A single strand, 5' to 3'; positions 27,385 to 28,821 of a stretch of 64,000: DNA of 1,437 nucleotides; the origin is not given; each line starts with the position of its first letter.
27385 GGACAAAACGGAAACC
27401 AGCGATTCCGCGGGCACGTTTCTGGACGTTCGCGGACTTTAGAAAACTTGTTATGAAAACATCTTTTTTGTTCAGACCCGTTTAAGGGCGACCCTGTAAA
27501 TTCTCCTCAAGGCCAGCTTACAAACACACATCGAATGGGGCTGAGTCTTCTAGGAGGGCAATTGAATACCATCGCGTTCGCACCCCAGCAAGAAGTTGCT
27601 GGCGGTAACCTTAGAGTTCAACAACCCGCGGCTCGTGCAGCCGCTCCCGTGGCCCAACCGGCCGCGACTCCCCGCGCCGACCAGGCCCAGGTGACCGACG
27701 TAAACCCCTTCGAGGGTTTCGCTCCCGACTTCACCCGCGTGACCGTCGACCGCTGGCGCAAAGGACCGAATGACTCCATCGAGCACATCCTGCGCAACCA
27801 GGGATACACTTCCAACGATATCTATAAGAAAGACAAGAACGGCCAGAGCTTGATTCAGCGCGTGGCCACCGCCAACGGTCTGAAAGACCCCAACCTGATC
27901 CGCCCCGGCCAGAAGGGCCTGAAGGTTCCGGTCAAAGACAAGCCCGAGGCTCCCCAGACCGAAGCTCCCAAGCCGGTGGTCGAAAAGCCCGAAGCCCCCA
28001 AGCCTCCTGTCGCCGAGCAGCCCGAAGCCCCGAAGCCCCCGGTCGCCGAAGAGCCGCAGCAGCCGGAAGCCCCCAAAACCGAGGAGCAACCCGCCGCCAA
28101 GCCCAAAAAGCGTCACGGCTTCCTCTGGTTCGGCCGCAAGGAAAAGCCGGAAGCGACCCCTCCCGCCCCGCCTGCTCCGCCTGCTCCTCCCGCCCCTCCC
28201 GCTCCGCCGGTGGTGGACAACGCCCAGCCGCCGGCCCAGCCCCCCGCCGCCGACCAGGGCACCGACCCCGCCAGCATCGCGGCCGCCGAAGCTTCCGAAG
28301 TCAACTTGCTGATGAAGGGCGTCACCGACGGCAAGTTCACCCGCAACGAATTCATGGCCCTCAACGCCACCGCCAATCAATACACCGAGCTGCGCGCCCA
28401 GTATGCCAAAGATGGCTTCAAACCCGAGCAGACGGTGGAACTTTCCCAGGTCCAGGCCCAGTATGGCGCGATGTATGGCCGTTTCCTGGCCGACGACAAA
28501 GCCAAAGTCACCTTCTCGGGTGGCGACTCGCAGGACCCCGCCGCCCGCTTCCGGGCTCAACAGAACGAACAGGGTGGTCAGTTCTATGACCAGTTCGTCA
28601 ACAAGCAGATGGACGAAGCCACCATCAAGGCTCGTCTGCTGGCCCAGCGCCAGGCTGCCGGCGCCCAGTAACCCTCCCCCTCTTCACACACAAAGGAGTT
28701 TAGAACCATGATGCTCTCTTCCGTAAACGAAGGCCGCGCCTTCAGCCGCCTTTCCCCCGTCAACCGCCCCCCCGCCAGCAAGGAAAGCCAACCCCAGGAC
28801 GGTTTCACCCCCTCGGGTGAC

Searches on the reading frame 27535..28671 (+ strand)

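Call 7: search_protein_families(library=pfam, proteins=[window:27535-28671:+], max_evalue=0.0001)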
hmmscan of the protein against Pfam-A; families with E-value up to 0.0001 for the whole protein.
window:27535-28671:+ (378 aa): 0 families

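Call 80: search_protein_families(library=pfam, proteins=[window:27535-28671:+], max_evalue=1)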
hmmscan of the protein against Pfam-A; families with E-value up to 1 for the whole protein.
window:27535-28671:+ (378 aa): 1 family
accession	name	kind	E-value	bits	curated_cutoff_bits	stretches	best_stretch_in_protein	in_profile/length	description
PF01476.26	LysM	-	0.018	15.4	20.9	1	108-127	21-39/43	LysM domain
